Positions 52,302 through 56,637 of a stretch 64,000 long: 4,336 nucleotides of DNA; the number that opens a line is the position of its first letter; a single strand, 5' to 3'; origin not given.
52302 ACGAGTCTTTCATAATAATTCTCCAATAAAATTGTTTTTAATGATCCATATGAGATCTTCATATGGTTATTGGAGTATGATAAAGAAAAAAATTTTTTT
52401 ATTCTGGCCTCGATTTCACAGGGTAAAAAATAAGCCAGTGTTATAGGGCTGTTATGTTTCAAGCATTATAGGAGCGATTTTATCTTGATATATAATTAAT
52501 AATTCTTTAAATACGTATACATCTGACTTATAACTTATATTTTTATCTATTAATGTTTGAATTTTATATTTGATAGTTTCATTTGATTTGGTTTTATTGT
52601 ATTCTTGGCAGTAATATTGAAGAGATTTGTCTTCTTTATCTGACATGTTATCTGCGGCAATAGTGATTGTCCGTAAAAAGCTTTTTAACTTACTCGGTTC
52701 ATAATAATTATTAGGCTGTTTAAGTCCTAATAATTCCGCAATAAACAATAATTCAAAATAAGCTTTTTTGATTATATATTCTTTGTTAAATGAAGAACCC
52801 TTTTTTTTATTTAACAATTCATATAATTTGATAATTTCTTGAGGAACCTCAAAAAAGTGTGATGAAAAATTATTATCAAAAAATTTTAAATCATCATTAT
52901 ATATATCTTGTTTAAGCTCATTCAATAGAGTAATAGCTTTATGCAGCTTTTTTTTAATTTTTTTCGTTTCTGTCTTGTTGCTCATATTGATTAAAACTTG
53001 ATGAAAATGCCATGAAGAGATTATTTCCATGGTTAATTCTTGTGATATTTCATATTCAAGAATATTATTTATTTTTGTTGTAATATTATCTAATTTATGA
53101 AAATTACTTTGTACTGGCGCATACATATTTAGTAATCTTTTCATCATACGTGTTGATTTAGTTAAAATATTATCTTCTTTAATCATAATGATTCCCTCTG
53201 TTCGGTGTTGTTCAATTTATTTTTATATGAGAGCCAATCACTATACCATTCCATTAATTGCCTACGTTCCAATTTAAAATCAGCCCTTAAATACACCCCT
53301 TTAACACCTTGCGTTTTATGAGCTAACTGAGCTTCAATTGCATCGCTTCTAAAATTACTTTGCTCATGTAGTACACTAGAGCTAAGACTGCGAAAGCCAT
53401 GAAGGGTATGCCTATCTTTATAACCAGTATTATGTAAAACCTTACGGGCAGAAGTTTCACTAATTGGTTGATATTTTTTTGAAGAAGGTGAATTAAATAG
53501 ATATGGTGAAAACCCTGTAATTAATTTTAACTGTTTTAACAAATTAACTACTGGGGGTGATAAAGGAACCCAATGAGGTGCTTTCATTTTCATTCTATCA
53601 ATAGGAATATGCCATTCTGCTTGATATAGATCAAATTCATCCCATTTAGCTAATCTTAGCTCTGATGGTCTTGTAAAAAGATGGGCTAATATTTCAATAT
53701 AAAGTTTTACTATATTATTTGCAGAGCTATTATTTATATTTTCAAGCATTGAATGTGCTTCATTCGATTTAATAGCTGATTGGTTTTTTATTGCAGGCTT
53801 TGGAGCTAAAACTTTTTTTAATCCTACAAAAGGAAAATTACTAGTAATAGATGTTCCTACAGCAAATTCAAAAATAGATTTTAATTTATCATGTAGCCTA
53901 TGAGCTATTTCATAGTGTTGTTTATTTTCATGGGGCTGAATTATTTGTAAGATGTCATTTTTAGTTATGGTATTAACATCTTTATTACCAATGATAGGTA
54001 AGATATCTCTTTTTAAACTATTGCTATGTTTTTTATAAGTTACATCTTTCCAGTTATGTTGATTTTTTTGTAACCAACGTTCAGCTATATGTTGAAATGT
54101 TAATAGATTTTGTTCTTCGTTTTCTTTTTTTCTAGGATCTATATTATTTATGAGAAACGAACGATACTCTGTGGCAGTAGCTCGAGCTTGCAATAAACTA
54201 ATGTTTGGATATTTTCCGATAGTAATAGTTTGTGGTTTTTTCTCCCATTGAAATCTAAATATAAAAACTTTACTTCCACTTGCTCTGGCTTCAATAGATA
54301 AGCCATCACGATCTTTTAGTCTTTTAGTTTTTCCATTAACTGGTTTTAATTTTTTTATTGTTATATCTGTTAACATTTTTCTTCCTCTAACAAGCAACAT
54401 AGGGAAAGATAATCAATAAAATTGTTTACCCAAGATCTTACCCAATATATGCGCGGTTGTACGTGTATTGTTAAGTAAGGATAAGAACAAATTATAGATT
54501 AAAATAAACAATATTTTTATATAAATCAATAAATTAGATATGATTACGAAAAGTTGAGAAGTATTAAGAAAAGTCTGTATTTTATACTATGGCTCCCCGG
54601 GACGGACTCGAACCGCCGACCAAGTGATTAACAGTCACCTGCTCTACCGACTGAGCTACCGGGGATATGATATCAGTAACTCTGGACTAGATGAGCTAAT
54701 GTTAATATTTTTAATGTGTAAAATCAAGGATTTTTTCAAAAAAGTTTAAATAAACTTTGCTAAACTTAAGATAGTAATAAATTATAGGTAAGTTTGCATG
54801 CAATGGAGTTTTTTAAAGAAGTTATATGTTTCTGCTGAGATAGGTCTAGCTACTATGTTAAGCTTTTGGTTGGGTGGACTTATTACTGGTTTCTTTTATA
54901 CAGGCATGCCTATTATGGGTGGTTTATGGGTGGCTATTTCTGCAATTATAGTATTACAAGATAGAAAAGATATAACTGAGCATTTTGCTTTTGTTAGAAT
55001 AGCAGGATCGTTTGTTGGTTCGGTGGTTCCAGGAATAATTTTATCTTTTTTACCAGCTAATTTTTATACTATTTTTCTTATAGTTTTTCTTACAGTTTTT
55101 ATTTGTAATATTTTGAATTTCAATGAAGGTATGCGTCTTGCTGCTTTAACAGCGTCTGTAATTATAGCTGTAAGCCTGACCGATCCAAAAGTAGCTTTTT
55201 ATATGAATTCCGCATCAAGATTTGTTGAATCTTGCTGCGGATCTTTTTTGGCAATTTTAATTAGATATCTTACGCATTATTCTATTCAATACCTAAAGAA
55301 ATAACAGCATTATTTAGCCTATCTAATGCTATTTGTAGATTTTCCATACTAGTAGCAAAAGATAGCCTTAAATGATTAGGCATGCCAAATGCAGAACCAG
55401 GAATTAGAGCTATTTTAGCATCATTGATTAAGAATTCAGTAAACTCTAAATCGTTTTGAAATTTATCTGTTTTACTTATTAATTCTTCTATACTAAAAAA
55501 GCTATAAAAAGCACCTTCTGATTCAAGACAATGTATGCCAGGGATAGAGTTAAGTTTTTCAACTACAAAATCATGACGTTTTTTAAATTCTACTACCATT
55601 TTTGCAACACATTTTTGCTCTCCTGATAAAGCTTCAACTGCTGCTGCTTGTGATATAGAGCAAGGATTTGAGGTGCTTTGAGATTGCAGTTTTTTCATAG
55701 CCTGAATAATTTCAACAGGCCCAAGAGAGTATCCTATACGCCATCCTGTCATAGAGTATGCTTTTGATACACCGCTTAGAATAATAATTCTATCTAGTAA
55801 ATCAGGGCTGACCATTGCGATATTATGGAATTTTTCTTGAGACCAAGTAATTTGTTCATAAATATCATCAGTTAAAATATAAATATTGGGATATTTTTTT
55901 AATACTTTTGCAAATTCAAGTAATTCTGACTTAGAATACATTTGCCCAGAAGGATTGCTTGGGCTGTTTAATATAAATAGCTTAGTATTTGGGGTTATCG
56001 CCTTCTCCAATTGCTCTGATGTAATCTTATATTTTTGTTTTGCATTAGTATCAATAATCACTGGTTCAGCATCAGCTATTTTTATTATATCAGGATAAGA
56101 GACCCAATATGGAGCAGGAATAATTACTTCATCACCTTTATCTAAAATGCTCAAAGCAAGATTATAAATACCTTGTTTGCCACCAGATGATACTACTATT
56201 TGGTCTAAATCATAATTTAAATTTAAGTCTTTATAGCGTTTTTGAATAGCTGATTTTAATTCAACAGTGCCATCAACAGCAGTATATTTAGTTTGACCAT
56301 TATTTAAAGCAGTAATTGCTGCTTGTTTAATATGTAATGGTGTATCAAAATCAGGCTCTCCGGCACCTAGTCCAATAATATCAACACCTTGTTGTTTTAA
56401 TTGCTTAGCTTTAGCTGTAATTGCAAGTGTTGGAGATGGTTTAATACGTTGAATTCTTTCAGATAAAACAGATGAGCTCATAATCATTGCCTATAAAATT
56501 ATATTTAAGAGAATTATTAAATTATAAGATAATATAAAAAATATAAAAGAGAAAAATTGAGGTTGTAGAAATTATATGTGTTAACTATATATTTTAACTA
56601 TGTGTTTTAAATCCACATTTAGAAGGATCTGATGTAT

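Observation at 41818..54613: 12.8 kb P4/PICI-like satellite element integrated into tRNA-Asn, delimited by exact 38-bp direct repeats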

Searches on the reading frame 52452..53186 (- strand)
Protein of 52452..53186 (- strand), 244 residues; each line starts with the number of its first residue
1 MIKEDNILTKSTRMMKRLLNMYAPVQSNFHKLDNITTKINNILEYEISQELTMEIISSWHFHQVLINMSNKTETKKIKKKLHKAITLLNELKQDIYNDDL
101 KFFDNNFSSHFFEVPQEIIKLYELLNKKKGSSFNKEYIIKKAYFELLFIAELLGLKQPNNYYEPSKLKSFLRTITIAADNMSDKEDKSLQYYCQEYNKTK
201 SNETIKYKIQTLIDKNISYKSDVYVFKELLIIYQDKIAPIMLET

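Call 6: search_protein_families(library=pfam, proteins=[window:52452-53186:-], max_evalue=0.01)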
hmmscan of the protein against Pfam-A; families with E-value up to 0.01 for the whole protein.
window:52452-53186:- (244 aa): 0 families

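Call 7: search_protein_families(library=phrogs, proteins=[window:52452-53186:-], max_evalue=0.001)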
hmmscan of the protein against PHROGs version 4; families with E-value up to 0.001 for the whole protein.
window:52452-53186:- (244 aa): 0 families

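Call 8: search_protein_families(library=padloc, proteins=[window:52452-53186:-], max_evalue=0.01)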
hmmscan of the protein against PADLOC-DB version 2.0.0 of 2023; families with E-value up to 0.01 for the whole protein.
window:52452-53186:- (244 aa): 1 family
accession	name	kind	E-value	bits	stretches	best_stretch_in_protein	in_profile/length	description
PDLC00853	E1-E2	-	0.0066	13.5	1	18-121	90-189/546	E1-E2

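Call 90: search_protein_families(library=ncbifam, proteins=[window:52452-53186:-], max_evalue=0.001)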
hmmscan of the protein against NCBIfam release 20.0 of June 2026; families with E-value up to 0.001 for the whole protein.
window:52452-53186:- (244 aa): 0 families

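Call 108: search_protein_representatives(protein=window:52452-53186:-)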
Query: 244 residues. Proteins with E-value up to 0.001 (for the whole library): 12; up to 1e-10: 10; up to 1e-30: 5. The best 12 are listed.
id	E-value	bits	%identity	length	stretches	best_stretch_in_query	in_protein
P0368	1.1e-37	146.3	38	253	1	10-242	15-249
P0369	2.6e-37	145.1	36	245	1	9-241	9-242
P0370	2.4e-34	135.4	41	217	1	34-239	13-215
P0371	7.9e-32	127.2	37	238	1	34-243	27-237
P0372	8.0e-31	123.9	100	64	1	181-244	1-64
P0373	5.1e-30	121.2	38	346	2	2-207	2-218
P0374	3.7e-24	102.1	33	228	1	38-242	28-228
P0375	9.0e-17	77.9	32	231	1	38-239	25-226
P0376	3.3e-15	72.8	40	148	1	1-112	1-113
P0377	1.1e-12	64.5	32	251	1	32-242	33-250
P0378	1.1e-08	51.5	41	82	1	155-241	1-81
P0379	1.6e-07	47.7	32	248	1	29-185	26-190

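Call 110: predict_structure(protein=window:52452-53186:-)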
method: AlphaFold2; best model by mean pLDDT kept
length: 244 residues; sequences in the alignment: 1
mean_pLDDT: 47.8   pTM: 0.34
mean pLDDT of the five models: 47.8, 42.8, 42.2, 39.3, 35.1
residues with pLDDT >= 90: 0; 70-90: 18; 50-70: 70; < 50: 156
segments of 3 or more residues with pLDDT < 50: 1-22, 48-60, 106-141, 148-164, 166-169, 171-190, 210-244
pLDDT, mean of each block of 10 residues (from residue 1): 31 37 52 60 55 38 60 74 71 58 49 45 44 44 50 44 49 43 43 50 55 42 35 30 24
secondary structure, 60 per line:
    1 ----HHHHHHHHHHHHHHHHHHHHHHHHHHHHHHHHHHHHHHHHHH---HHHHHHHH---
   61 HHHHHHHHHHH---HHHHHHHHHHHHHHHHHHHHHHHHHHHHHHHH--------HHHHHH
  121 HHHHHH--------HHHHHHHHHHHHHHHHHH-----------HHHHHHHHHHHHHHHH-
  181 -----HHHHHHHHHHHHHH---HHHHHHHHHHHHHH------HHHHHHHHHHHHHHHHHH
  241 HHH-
elements in order: H5-46 H50-57 H61-71 H75-106 H115-126 H135-152 H164-179 H186-199 H203-216 H223-243

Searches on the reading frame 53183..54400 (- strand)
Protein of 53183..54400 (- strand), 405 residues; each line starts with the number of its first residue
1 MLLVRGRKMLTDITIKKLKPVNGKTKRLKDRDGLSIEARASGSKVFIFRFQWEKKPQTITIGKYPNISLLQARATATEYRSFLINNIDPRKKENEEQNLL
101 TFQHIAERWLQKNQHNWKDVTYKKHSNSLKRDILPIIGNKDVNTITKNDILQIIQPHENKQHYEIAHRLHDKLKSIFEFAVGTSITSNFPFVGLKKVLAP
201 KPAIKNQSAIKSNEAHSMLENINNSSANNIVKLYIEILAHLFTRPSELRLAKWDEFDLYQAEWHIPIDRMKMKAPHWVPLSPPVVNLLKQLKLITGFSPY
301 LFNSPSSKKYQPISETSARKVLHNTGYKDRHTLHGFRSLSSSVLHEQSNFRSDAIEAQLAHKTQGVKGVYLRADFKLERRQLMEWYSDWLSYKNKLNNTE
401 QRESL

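Call 6: search_protein_families(library=pfam, proteins=[window:53183-54400:-], max_evalue=0.01)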
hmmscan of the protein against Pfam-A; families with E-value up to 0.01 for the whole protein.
window:53183-54400:- (405 aa): 5 families
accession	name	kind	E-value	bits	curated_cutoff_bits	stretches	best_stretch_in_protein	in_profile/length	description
PF22022.2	Phage_int_M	-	2.5e-20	72.9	27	1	102-188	1-87/96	Phage integrase central domain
PF13356.12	Arm-DNA-bind_3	-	1.5e-18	67.2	27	1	10-95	1-82/83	Arm DNA-binding domain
PF00589.27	Phage_integrase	-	3.7e-13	50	27.1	1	210-374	3-169/172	Phage integrase family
PF14659.12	Phage_int_SAM_3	-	8e-08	32.8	22.6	1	101-154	1-54/58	Phage integrase, N-terminal SAM-like domain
PF19115.5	DUF5800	-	0.0052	17.3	26.8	0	119-158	12-51/64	Family of unknown function (DUF5800)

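Call 7: search_protein_families(library=phrogs, proteins=[window:53183-54400:-], max_evalue=0.001)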
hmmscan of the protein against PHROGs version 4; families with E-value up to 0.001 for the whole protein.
window:53183-54400:- (405 aa): 8 families
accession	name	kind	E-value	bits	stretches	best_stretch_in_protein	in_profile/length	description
phrog_1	-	integration and excision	1.8e-51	177.2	1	5-397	89-458/611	integrase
phrog_3423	-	unknown function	1e-32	114.3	1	7-153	5-156/157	-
phrog_216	-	integration and excision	1.4e-22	81.1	1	167-394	16-248/301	integrase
phrog_4710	-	unknown function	4.5e-18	66.6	1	101-278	26-202/211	-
phrog_14880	-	unknown function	9.6e-10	39.2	1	341-390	3-52/57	-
phrog_24775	-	unknown function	1.9e-09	38.5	1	322-393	19-89/101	-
phrog_37801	-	unknown function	3.1e-08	34.6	1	350-393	27-71/73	-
phrog_23783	-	integration and excision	9.4e-06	26.7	1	94-188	54-146/162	integrase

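Call 9: find_encoding_contigs(protein=window:53183-54400:-, flank=10000, max_places=6)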
Protein window:53183-54400:- (405 aa): 23 contigs read that carry it; 4 places shown.
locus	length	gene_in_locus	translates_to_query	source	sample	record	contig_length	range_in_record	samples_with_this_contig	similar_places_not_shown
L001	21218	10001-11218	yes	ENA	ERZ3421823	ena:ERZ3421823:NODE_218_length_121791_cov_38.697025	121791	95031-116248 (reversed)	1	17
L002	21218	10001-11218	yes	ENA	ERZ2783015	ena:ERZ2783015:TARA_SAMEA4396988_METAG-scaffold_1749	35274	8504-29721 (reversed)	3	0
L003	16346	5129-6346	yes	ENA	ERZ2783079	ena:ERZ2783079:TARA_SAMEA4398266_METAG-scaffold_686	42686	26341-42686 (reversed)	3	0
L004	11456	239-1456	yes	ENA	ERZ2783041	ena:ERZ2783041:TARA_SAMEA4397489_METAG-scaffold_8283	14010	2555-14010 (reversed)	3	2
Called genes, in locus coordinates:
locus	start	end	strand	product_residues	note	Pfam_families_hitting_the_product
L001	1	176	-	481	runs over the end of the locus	PF06293:Kdo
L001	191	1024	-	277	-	PF06293:Kdo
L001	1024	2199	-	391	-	PF00534:Glycos_transf_1, PF13692:Glyco_trans_1_4, PF20706:GT4-conflict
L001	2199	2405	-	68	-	PF10276:zf-CHCC (weak)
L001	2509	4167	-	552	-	-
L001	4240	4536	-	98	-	PF00166:Cpn10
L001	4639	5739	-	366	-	PF01761:DHQ_synthase, PF24621:DHQS_C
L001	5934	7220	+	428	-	PF00375:SDF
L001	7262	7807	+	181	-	-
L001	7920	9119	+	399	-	PF00155:Aminotran_1_2, PF01053:Cys_Met_Meta_PP (weak), PF01041:DegT_DnrJ_EryC1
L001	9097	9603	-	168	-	PF13515:FUSC_2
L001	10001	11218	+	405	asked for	PF13356:Arm-DNA-bind_3, PF14659:Phage_int_SAM_3, PF22022:Phage_int_M, PF00589:Phage_integrase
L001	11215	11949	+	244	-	-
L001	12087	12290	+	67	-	PF05930:Phage_AlpA (weak)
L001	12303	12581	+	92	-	PF01807:Zn_ribbon_DnaG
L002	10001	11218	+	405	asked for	PF13356:Arm-DNA-bind_3, PF14659:Phage_int_SAM_3, PF22022:Phage_int_M, PF00589:Phage_integrase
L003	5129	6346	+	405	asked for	PF13356:Arm-DNA-bind_3, PF14659:Phage_int_SAM_3, PF22022:Phage_int_M, PF00589:Phage_integrase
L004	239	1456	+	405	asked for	PF13356:Arm-DNA-bind_3, PF14659:Phage_int_SAM_3, PF22022:Phage_int_M, PF00589:Phage_integrase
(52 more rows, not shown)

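Call 90: search_protein_families(library=ncbifam, proteins=[window:53183-54400:-], max_evalue=0.001)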
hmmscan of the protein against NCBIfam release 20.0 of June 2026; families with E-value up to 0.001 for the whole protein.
window:53183-54400:- (405 aa): 1 family
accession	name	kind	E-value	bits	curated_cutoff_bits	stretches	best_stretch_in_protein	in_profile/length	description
NF007246.0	PRK09692.1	domain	2.7e-59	200.9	434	1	4-391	2-394/413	integrase domain-containing protein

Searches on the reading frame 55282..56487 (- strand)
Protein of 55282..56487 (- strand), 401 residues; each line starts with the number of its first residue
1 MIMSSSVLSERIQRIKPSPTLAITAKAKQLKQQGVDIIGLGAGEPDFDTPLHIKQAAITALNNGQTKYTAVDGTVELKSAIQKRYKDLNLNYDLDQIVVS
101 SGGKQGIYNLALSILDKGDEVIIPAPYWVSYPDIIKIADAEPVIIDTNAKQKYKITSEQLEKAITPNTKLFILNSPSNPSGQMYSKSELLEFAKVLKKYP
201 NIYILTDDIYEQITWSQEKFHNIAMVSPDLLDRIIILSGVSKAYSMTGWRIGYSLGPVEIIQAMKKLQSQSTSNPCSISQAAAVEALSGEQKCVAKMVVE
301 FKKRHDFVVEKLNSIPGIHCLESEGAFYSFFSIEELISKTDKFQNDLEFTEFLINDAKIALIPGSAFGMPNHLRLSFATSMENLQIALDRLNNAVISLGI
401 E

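Call 14: find_related_loci(query=window:55282-56487:-, collection=genome_contigs, flank=10000)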
Query window:55282-56487:- (401 aa) in genome_contigs; peptide patterns used: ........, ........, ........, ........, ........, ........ (x = any residue, [..] = any of these).
127 stretches matched a pattern; 3 encode a relative of the query (tblastn E <= 1e-3); 3 distinct loci.
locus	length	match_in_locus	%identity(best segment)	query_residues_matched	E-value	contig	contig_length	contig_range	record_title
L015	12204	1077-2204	45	7-391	3e-113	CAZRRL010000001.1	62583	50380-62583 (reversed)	MAG TPA_asm: uncultured Methanosarcinales archaeon isolate binchicken_co251_826 genome assembly, contig: NODE_688_length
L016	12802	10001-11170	45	5-391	1e-109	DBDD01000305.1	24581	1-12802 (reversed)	MAG TPA_asm: Christensenella sp. UBA941 UBA941_contig_21157, whole genome shotgun sequence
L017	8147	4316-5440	46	20-392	3e-108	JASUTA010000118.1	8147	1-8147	MAG: Clostridiales bacterium isolate DJKA99_ANT-F21_bin.21 scaffold_3405, whole genome shotgun sequence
